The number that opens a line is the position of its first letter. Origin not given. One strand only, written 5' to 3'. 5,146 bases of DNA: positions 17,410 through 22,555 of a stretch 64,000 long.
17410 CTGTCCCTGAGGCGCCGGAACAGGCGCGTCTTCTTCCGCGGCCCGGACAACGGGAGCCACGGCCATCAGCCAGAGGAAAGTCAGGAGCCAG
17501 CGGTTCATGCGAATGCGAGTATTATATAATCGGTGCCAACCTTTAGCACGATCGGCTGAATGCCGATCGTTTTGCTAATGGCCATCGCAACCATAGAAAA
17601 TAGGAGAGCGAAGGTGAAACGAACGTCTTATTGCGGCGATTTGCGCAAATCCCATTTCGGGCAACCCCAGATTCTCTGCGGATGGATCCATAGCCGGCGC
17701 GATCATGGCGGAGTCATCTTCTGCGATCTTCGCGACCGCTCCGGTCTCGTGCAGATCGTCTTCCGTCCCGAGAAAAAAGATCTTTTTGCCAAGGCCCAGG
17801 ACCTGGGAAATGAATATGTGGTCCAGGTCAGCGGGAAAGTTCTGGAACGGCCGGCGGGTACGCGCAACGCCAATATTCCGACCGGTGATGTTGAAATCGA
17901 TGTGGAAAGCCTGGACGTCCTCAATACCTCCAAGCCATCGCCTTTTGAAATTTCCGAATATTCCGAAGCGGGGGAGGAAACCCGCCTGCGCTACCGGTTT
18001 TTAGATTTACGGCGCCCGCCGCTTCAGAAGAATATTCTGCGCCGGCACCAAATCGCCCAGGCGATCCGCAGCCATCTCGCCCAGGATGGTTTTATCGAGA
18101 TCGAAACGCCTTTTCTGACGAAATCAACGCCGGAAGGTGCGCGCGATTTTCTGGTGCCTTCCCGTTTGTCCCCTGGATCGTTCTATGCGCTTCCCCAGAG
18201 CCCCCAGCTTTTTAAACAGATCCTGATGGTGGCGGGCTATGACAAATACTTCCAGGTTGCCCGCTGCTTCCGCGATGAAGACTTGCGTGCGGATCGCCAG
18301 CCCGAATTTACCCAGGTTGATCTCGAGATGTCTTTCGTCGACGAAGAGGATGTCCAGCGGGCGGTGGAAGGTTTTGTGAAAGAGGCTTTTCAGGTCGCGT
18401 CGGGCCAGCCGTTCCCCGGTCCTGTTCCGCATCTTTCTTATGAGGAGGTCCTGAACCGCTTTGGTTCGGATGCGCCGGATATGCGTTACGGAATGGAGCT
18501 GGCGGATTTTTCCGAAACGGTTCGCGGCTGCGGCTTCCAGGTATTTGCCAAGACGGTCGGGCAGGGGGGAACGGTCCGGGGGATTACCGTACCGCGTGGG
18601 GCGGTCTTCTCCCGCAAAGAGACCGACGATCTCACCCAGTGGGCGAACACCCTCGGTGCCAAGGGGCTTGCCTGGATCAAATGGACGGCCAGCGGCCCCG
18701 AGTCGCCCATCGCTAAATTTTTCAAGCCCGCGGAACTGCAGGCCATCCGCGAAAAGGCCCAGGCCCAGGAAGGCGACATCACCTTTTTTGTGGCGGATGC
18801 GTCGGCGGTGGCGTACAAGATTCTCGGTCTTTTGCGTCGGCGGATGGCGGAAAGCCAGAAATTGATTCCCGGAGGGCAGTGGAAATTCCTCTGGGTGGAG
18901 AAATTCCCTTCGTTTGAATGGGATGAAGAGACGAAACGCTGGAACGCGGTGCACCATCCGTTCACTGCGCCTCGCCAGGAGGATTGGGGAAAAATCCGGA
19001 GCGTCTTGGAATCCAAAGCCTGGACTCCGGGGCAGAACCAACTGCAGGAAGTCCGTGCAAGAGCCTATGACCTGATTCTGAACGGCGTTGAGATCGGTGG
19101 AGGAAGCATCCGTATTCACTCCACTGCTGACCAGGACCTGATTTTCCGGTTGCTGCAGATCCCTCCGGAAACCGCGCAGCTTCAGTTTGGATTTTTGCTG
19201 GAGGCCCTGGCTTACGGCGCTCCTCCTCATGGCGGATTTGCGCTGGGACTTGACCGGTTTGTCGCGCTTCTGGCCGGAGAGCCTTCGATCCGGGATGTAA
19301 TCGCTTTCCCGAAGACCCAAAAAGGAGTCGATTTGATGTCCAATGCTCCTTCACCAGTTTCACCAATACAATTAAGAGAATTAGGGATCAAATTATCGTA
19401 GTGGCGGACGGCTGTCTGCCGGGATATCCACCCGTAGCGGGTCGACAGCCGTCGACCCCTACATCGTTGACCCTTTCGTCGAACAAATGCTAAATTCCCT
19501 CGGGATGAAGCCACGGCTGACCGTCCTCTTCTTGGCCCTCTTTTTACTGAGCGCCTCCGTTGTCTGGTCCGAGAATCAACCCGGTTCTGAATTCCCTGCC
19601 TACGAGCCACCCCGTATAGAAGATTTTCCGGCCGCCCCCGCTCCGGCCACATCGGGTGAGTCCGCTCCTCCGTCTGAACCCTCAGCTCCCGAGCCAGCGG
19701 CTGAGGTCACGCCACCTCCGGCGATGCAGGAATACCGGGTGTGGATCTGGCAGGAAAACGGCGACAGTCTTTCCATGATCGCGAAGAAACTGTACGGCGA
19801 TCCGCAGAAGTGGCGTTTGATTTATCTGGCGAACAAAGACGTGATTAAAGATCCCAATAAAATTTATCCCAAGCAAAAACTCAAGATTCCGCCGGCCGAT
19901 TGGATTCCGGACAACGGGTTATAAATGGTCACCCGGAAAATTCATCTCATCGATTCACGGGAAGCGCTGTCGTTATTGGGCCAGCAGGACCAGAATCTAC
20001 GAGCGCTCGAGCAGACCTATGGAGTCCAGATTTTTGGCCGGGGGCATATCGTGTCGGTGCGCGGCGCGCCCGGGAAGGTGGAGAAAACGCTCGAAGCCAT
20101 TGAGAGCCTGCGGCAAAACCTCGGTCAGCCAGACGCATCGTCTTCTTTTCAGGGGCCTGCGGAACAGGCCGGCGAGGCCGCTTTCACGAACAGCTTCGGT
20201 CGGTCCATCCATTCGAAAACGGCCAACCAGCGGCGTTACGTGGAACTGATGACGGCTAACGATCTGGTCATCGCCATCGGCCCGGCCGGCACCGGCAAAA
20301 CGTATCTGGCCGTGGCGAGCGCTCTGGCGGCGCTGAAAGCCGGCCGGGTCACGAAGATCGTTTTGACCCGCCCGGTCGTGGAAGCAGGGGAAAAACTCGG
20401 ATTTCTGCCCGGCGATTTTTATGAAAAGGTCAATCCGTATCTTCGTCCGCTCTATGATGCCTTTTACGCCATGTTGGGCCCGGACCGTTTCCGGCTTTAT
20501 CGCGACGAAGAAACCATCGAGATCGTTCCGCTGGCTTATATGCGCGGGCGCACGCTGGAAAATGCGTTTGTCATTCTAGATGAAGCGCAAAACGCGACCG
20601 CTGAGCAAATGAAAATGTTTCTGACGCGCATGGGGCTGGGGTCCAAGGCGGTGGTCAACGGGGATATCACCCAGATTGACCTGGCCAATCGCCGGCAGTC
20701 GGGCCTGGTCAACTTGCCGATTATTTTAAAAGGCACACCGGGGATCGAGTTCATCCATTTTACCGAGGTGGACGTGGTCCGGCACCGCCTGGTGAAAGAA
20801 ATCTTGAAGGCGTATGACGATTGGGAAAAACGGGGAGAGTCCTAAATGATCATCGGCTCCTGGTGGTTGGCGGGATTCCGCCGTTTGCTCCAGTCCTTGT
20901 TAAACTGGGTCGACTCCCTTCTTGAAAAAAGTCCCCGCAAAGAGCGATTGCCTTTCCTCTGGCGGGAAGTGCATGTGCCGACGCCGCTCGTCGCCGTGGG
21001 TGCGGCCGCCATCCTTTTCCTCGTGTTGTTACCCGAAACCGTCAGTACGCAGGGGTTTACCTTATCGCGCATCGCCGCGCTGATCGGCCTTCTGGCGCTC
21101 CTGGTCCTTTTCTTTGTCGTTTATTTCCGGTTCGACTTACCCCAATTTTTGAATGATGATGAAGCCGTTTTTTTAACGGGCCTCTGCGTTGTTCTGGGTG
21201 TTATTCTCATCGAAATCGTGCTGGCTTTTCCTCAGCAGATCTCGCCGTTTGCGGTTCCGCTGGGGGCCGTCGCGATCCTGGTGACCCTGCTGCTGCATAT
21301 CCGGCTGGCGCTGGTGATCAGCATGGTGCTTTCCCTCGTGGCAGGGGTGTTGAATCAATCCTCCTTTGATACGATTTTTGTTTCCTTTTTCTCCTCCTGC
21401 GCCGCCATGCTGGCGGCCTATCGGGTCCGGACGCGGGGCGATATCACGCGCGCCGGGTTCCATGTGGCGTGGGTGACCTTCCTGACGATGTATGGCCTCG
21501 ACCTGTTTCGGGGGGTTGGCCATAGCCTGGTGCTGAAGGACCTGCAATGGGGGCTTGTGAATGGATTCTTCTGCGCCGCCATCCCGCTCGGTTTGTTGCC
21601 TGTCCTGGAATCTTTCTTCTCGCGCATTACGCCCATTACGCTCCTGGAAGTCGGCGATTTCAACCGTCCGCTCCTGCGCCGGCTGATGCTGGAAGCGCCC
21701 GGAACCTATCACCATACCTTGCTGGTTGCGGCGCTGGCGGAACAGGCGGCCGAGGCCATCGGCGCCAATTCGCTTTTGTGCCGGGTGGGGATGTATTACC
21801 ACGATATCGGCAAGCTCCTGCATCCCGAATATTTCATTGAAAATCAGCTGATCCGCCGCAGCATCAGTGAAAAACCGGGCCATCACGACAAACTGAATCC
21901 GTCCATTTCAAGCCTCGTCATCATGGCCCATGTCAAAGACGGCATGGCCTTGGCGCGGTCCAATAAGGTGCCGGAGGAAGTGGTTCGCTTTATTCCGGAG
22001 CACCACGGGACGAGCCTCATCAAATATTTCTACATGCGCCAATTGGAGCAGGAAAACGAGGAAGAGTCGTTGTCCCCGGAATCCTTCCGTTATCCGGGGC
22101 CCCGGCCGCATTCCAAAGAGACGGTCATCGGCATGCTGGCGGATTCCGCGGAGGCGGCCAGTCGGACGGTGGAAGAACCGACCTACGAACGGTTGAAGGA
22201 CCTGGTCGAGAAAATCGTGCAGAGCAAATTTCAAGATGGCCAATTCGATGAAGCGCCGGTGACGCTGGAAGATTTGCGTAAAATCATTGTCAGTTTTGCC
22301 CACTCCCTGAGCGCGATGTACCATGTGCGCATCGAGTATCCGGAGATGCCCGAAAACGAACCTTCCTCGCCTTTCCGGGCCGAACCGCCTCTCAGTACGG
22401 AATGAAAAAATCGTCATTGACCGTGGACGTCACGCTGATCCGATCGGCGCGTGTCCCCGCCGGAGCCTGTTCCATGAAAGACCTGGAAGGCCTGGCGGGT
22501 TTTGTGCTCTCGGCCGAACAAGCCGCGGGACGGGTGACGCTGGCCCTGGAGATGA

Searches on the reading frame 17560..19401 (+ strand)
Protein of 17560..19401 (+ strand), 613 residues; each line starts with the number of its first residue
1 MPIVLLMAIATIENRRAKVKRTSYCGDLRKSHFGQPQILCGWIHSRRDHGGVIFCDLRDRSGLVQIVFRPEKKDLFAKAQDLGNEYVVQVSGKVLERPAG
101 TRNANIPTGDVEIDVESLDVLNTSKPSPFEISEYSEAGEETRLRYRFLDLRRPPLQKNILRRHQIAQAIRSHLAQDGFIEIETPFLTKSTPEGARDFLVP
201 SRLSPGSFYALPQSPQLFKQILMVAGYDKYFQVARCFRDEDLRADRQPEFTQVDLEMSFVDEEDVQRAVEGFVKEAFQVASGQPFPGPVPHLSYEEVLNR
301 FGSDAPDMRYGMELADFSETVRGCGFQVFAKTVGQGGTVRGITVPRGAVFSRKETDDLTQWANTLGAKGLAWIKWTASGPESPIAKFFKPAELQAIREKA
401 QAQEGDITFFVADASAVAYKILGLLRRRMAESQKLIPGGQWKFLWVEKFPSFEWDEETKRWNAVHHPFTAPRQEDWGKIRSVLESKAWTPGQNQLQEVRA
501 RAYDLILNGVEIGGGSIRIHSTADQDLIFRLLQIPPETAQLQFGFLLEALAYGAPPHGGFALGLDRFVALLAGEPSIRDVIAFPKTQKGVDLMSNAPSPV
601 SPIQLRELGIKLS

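Call 65: search_protein_families(library=pfam, proteins=[window:17560-19401:+], max_evalue=0.001)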
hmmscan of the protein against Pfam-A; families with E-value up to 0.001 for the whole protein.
window:17560-19401:+ (613 aa): 3 families
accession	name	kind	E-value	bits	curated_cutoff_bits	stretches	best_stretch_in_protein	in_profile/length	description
PF00152.25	tRNA-synt_2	-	2.9e-112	375.2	25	1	139-587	2-308/308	tRNA synthetases class II (D, K and N)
PF02938.19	GAD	-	2.2e-23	82.7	23.4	1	329-422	1-95/95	GAD domain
PF01336.31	tRNA_anti-codon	-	1.2e-17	64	27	1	39-121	3-75/75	OB-fold nucleic acid binding domain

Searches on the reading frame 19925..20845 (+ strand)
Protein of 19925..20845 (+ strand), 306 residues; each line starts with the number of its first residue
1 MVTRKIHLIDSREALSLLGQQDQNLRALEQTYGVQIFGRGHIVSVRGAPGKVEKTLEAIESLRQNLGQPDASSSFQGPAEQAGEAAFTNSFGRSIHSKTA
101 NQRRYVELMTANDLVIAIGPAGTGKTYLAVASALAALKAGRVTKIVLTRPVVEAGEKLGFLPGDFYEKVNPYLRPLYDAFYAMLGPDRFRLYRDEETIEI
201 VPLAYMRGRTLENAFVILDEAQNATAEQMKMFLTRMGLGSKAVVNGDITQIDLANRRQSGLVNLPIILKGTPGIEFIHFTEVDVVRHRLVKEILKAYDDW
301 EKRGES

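Call 65: search_protein_families(library=pfam, proteins=[window:19925-20845:+], max_evalue=0.001)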
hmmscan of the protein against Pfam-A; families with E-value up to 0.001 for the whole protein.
window:19925-20845:+ (306 aa): 8 families
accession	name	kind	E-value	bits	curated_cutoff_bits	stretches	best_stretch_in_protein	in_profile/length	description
PF02562.22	PhoH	-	3.7e-89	298.1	27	1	95-298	2-205/205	PhoH-like protein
PF13604.12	AAA_30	-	2.7e-07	30.9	27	1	100-251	4-128/191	AAA domain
PF01695.23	IstB_IS21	-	4.3e-06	26.8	24.1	1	90-148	70-128/238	IstB-like ATP binding protein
PF13245.12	AAA_19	-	7.8e-06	26.5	25.1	1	102-251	1-129/134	AAA domain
PF13401.12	AAA_22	-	0.0001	23.1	27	1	114-236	7-108/130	AAA domain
PF00270.35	DEAD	-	0.00029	21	26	0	99-150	1-53/167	DEAD/DEAH box helicase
PF13481.12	AAA_25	-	0.00067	19.8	27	0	91-142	12-62/195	AAA domain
PF05707.18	Zot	-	0.00091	19.2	20.3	0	115-142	3-31/197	Zonular occludens toxin (Zot)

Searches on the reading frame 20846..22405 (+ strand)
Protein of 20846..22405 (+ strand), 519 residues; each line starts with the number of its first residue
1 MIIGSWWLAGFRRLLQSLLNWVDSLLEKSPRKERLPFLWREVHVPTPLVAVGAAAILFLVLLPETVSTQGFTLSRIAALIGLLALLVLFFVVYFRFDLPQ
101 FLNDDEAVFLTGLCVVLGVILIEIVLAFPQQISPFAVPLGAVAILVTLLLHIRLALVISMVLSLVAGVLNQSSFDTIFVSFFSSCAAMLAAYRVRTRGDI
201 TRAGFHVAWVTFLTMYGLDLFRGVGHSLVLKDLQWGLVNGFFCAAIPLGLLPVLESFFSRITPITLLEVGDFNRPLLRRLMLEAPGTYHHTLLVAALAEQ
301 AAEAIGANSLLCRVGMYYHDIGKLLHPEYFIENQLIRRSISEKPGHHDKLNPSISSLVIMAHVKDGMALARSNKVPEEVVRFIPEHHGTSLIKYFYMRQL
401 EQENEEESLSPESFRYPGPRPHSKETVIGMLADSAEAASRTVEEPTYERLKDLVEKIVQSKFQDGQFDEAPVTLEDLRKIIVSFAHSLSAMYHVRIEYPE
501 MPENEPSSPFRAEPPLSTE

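Call 66: search_protein_families(library=pfam, proteins=[window:20846-22405:+], max_evalue=0.001)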
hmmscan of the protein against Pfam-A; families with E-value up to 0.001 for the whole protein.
window:20846-22405:+ (519 aa): 2 families
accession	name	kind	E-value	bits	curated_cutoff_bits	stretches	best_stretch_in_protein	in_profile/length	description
PF07698.17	7TM-7TMR_HD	-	4.4e-28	99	29.4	1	76-260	4-188/190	7TM receptor with intracellular HD hydrolase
PF01966.28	HD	-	1.3e-14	54.9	22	1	287-437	1-115/116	HD domain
